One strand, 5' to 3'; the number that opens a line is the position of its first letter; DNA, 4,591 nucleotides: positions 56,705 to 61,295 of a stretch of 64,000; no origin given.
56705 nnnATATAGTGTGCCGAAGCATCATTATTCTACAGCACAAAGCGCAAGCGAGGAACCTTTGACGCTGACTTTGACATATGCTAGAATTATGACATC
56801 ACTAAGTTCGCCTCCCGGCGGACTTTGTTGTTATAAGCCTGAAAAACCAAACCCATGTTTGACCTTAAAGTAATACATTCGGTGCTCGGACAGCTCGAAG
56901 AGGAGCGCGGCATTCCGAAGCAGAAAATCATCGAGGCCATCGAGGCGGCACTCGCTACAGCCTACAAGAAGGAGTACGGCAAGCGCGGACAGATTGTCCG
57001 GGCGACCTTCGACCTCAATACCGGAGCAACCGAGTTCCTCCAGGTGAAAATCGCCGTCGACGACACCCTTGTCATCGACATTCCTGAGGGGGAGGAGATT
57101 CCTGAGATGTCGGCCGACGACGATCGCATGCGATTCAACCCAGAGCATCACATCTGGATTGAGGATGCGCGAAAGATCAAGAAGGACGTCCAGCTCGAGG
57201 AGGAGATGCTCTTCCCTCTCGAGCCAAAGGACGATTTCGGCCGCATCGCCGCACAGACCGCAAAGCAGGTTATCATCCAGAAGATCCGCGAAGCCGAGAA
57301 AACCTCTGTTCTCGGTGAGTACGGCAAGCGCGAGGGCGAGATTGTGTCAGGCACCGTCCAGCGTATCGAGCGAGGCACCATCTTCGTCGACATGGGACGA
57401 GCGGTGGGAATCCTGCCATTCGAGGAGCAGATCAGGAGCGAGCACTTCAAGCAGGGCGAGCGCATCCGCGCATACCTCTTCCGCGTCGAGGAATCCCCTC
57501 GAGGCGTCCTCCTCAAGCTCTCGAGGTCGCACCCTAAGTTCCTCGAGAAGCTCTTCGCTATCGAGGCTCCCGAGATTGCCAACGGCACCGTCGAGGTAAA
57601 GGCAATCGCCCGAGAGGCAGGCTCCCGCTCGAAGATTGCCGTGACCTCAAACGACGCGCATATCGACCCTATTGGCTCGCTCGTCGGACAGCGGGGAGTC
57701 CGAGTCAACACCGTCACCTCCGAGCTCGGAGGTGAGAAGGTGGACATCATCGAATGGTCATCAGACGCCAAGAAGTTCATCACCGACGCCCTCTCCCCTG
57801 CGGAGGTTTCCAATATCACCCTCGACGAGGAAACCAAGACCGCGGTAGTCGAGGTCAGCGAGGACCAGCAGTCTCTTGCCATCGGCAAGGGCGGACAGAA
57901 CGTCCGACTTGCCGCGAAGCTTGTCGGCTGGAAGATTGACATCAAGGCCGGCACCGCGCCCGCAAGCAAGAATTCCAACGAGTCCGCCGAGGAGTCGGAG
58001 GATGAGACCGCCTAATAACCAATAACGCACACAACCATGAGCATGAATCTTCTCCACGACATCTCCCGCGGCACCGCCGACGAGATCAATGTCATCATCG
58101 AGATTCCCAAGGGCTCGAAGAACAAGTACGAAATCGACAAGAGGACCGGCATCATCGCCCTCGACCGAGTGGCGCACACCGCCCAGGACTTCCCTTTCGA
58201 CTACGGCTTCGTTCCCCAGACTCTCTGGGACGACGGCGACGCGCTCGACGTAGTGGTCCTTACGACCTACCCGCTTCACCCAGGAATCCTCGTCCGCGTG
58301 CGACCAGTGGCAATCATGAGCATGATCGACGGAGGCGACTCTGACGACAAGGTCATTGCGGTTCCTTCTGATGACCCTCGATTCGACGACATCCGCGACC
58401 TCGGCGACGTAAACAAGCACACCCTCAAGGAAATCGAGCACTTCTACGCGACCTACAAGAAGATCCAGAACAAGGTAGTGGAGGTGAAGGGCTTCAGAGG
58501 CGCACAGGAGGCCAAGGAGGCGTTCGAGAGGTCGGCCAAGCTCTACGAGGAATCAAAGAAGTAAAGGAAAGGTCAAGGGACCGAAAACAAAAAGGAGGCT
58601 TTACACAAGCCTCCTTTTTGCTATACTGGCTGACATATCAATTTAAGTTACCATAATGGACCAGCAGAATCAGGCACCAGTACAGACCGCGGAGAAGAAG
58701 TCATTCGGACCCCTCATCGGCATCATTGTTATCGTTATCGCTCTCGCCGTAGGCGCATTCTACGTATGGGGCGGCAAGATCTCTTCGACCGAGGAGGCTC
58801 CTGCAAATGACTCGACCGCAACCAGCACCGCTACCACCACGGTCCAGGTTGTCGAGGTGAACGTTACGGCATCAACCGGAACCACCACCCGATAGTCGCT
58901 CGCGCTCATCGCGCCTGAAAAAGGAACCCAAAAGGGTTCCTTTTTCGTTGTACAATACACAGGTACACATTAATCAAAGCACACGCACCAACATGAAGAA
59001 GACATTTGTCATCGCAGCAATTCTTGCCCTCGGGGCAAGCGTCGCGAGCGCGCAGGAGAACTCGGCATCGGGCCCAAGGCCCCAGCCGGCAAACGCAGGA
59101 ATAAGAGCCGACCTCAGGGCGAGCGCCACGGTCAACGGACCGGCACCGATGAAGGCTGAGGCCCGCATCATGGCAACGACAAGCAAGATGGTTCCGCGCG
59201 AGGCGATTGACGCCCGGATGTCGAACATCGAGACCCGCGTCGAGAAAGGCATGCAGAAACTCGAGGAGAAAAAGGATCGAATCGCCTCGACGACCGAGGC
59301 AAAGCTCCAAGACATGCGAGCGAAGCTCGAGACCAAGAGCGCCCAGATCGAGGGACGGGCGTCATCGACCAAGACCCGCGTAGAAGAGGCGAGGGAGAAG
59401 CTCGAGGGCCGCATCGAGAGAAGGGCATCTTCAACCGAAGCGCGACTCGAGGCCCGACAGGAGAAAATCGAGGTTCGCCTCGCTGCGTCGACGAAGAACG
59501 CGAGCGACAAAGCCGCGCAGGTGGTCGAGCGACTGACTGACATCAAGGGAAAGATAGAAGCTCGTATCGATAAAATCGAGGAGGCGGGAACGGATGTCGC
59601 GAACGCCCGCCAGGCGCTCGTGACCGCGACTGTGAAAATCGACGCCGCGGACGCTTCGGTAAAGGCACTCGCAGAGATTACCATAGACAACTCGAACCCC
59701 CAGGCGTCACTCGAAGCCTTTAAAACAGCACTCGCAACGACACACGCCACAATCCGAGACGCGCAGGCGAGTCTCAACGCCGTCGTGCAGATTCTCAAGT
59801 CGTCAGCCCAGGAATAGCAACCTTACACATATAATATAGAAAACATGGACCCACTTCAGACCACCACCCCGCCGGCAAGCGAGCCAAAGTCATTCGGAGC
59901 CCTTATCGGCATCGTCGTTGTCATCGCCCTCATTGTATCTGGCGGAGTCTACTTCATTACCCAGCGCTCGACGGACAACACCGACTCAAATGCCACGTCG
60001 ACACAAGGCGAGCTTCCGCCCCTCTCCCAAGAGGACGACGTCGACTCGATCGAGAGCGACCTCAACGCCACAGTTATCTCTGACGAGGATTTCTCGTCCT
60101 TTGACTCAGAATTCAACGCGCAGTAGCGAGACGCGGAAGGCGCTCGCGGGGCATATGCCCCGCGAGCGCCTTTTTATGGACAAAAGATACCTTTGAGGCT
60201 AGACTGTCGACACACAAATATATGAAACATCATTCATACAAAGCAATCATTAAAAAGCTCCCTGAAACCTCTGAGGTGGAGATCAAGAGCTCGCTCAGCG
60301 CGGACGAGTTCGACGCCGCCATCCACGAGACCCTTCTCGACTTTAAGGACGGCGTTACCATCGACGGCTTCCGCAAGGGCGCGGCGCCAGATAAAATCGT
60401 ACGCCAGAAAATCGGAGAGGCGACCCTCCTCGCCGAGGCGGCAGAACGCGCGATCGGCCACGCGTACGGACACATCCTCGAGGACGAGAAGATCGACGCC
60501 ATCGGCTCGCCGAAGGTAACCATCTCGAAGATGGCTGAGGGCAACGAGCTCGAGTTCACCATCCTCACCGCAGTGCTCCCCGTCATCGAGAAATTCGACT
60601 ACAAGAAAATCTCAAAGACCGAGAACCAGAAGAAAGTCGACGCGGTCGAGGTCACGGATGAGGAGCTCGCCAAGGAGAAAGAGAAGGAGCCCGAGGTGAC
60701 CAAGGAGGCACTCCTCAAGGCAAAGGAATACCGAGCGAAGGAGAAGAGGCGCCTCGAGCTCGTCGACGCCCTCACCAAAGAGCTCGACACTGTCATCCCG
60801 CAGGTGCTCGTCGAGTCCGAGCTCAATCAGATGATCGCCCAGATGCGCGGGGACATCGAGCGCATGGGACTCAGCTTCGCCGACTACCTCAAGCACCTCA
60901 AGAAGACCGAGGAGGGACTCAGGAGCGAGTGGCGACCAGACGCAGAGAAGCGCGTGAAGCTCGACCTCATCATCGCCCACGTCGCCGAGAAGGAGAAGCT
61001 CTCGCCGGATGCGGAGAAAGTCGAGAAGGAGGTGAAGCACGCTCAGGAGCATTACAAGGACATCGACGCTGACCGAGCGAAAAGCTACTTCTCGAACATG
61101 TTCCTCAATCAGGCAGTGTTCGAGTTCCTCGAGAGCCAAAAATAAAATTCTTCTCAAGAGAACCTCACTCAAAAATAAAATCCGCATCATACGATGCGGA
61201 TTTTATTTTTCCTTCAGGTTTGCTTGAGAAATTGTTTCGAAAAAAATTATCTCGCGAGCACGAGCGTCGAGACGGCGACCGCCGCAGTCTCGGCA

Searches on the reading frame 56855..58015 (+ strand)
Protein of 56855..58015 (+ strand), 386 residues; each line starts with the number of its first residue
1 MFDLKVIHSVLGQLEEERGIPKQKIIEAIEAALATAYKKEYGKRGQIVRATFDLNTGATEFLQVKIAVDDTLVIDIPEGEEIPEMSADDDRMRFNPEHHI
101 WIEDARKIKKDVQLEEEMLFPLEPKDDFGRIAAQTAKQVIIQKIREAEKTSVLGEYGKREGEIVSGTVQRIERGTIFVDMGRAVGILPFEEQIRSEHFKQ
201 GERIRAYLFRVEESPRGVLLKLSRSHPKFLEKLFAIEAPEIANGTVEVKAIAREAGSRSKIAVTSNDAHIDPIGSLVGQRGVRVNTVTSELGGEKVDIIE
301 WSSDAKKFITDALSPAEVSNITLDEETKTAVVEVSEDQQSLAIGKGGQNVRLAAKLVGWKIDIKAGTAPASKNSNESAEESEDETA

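Call 47: search_protein_families(library=pfam, proteins=[window:56855-58015:+], max_evalue=0.0001)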
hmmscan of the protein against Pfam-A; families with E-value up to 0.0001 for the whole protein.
window:56855-58015:+ (386 aa): 5 families
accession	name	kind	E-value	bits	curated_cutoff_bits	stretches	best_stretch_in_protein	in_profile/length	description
PF08529.16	NusA_N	-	2.1e-30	105.8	23.8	1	9-149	4-118/119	NusA N-terminal domain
PF13184.12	KH_5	-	2.1e-28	98.7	27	1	255-322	1-68/69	NusA-like KH domain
PF00575.29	S1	-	3.2e-08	34.2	22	1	159-218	3-69/74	S1 RNA binding domain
PF23095.1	KH_NusA_C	-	6.4e-06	26.6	34.2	1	330-365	1-36/59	Transcription termination/antitermination protein NusA, KH domain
PF07650.23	KH_2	-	7.1e-05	23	22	0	307-361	4-58/78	KH domain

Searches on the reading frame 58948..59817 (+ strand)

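Call 48: search_protein_families(library=pfam, proteins=[window:58948-59817:+], max_evalue=0.0001)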
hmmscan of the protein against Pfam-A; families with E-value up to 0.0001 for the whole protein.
window:58948-59817:+ (289 aa): 1 family
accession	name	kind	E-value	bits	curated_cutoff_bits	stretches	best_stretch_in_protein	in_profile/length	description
PF01442.23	Apolipoprotein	-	1.9e-05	24.9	90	1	93-211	63-178/190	Apolipoprotein A1/A4/E domain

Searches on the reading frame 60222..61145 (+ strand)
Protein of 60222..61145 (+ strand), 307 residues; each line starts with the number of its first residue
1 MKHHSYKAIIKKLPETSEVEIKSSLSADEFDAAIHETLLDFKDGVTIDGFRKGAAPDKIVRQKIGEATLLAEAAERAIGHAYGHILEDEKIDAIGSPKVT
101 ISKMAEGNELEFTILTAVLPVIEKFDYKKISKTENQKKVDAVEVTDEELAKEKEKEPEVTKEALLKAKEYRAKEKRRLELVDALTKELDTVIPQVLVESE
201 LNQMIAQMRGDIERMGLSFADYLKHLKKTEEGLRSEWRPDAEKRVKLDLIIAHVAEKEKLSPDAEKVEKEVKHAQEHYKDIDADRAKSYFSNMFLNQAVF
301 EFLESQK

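Call 48: search_protein_families(library=pfam, proteins=[window:60222-61145:+], max_evalue=0.0001)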
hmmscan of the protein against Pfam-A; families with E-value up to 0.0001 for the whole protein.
window:60222-61145:+ (307 aa): 2 families
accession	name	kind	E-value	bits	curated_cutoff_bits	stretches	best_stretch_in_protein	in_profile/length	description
PF05698.19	Trigger_C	-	2e-28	99.9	22.7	1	160-303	9-151/162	Bacterial trigger factor protein (TF) C-terminus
PF05697.18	Trigger_N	-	2.6e-26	93.1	22.2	1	10-152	5-140/144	Bacterial trigger factor protein (TF)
